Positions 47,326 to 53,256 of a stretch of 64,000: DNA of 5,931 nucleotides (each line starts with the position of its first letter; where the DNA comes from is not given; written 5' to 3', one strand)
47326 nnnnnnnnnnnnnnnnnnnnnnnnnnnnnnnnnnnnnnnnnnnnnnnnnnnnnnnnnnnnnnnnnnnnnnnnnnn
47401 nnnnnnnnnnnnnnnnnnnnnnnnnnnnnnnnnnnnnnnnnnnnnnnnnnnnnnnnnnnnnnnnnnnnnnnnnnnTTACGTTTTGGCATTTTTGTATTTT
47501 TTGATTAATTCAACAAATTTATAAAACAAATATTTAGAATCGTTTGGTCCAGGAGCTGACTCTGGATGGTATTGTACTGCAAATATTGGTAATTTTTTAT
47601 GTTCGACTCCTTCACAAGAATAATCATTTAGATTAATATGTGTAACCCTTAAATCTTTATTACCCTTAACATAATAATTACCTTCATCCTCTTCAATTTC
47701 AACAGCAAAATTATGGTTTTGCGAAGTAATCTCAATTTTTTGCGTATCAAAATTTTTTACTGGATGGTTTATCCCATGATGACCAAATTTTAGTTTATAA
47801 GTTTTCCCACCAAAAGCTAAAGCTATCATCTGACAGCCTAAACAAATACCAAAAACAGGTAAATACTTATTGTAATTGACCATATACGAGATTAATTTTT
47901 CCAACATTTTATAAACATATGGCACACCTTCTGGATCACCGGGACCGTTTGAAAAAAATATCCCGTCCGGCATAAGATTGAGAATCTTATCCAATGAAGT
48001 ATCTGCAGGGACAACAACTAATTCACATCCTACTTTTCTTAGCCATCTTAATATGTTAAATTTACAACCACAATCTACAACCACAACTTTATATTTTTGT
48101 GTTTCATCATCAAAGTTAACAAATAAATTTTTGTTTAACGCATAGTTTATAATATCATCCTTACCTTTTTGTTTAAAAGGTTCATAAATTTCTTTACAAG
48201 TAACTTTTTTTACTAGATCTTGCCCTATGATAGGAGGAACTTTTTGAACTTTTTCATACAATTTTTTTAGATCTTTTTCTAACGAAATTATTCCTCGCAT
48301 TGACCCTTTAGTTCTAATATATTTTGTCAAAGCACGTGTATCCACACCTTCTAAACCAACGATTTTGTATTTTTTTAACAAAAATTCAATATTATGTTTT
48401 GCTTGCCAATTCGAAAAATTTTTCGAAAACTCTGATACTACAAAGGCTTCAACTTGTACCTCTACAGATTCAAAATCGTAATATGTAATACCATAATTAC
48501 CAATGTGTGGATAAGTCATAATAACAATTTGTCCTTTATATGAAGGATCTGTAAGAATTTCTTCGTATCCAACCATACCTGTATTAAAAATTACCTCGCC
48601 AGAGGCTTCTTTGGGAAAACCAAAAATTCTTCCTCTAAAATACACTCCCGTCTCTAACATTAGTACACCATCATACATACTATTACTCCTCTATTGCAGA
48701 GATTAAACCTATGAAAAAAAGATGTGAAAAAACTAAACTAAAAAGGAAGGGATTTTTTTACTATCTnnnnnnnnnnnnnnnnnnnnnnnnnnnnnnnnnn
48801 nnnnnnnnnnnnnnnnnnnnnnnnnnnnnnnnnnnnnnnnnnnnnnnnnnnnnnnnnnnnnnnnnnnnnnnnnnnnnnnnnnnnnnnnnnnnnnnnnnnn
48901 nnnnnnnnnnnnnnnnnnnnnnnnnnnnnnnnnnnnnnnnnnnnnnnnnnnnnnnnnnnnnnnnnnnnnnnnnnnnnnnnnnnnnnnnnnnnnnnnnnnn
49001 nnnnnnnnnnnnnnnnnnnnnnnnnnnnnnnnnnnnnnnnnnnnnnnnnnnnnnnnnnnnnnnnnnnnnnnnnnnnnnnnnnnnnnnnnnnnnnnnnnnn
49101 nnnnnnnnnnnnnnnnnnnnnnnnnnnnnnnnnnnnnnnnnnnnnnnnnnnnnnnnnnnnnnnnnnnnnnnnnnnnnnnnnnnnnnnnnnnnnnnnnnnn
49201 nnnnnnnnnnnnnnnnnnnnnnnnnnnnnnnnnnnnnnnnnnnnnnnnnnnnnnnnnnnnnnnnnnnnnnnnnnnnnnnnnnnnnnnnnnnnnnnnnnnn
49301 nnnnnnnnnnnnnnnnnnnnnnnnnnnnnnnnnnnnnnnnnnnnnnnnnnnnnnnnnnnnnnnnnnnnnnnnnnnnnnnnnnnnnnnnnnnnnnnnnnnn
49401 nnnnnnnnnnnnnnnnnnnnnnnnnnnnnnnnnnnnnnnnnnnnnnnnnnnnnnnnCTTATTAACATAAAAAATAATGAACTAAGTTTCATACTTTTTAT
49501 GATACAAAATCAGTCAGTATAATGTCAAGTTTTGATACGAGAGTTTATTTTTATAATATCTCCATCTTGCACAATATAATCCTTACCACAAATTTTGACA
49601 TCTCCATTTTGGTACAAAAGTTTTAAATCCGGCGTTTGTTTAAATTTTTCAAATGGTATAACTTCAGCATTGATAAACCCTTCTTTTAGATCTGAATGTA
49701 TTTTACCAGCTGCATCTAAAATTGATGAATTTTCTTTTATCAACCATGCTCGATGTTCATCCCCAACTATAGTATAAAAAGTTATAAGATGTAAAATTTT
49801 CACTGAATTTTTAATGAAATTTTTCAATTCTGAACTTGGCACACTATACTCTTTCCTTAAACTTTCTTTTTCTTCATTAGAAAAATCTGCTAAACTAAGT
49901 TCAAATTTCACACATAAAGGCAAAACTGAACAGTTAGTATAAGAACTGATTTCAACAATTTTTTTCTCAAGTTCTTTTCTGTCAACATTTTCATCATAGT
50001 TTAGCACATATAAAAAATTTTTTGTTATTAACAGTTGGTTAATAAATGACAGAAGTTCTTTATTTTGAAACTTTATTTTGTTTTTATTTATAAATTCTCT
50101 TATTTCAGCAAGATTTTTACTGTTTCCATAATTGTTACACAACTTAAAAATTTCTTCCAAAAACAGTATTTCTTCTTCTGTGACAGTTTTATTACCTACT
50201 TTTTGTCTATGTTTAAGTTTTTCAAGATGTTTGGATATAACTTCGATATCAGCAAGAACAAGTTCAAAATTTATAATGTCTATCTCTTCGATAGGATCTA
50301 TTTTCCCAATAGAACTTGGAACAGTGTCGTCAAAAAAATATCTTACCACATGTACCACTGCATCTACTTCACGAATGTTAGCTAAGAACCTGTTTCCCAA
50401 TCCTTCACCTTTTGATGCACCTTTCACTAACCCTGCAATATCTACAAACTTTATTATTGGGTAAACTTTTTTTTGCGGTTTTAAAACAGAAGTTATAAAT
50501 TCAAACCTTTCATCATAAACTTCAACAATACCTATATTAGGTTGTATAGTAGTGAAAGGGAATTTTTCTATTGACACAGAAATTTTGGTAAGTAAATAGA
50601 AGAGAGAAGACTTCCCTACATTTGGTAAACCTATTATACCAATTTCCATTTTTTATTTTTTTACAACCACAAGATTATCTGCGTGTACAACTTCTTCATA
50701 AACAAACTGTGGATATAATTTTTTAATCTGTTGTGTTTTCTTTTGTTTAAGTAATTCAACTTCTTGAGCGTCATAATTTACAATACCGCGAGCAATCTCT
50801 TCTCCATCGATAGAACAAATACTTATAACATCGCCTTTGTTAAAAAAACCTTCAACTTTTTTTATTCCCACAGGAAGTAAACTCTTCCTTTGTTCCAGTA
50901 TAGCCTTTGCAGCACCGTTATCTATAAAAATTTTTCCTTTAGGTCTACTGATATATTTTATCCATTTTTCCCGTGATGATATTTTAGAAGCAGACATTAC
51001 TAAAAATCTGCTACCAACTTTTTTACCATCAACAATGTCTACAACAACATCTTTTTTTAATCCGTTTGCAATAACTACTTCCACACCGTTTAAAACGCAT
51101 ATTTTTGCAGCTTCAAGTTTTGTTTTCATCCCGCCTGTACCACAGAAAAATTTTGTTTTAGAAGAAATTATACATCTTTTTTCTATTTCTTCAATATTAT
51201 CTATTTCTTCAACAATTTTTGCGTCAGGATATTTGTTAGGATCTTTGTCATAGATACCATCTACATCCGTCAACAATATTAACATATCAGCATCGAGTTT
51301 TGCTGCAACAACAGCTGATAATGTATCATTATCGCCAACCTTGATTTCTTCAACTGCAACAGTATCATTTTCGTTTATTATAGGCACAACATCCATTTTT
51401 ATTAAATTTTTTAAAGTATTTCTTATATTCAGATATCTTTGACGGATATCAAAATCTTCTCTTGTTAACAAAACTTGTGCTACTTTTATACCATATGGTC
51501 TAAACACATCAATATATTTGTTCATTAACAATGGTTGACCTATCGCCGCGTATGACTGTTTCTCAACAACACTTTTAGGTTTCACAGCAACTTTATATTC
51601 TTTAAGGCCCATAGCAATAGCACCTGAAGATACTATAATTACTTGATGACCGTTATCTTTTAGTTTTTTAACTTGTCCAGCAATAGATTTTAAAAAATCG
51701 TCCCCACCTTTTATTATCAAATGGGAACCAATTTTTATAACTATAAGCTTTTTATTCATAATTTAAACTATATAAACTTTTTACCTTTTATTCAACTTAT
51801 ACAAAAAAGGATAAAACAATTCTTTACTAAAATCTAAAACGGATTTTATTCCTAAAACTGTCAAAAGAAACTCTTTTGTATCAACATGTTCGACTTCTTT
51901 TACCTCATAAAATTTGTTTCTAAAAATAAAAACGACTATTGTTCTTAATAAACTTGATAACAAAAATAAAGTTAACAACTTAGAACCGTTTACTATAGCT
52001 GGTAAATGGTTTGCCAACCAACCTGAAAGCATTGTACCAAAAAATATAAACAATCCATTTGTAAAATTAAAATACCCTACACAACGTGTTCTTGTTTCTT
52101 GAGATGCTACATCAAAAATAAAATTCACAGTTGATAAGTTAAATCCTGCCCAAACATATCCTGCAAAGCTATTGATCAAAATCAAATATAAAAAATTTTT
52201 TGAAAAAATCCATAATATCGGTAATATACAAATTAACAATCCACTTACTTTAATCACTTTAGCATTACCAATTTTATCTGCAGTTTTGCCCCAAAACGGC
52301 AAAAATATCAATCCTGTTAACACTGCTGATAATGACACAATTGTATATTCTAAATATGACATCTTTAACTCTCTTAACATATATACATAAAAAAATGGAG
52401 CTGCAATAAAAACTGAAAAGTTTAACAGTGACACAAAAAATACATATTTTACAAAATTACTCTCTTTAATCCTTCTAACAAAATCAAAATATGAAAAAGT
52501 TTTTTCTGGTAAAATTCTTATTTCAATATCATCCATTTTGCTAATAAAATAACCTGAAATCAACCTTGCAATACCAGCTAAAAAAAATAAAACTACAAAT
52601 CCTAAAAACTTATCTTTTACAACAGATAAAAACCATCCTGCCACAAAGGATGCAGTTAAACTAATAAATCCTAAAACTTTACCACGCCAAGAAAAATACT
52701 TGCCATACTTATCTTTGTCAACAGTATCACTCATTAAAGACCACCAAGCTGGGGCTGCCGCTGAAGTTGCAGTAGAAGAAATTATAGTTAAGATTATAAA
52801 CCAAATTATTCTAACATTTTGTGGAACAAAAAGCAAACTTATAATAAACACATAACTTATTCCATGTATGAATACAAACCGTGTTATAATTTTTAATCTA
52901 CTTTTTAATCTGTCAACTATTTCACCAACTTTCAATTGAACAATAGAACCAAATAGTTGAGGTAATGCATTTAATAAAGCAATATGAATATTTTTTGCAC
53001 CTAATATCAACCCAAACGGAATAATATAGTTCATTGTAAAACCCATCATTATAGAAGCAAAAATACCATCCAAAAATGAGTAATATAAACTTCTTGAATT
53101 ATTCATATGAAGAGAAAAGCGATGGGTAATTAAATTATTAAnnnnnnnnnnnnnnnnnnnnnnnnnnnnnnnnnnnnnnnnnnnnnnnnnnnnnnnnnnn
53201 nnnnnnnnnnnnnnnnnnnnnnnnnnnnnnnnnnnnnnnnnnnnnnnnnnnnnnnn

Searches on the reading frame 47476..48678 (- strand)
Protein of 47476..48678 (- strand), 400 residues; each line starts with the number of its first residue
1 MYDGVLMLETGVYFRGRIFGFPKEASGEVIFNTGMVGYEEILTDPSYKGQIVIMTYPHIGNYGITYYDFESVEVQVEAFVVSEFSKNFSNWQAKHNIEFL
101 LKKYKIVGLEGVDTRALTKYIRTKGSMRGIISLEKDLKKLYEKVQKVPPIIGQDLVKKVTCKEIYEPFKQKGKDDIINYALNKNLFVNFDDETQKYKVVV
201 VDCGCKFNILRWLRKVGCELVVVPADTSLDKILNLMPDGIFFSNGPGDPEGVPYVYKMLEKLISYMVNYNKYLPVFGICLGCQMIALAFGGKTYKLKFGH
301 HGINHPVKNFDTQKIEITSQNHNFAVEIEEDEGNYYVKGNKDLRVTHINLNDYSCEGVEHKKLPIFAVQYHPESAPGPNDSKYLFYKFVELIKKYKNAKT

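Call 33: search_protein_families(library=pfam, proteins=[window:47476-48678:-], max_evalue=0.00001)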
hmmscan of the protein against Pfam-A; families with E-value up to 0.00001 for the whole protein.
window:47476-48678:- (400 aa): 3 families
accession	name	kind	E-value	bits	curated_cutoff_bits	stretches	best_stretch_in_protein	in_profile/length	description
PF00988.28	CPSase_sm_chain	-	2.9e-50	169.7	27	1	6-131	1-126/126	Carbamoyl-phosphate synthase small chain, CPSase domain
PF00117.34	GATase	-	5.2e-48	163.7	22.8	1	199-390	1-189/190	Glutamine amidotransferase class-I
PF07722.19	Peptidase_C26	-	1.2e-08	35.5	20.5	1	269-373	102-219/219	Peptidase C26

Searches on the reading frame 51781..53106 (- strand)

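Call 34: search_protein_families(library=pfam, proteins=[window:51781-53106:-], max_evalue=0.00001)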
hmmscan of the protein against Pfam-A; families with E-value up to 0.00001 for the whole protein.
window:51781-53106:- (441 aa): 2 families
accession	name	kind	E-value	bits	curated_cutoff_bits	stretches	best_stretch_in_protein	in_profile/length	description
PF07690.21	MFS_1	-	4.3e-23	82.2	33.4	2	224-385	3-169/347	Major Facilitator Superfamily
PF13347.12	MFS_2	-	3e-07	29.8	27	1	32-362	25-374/427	MFS/sugar transport protein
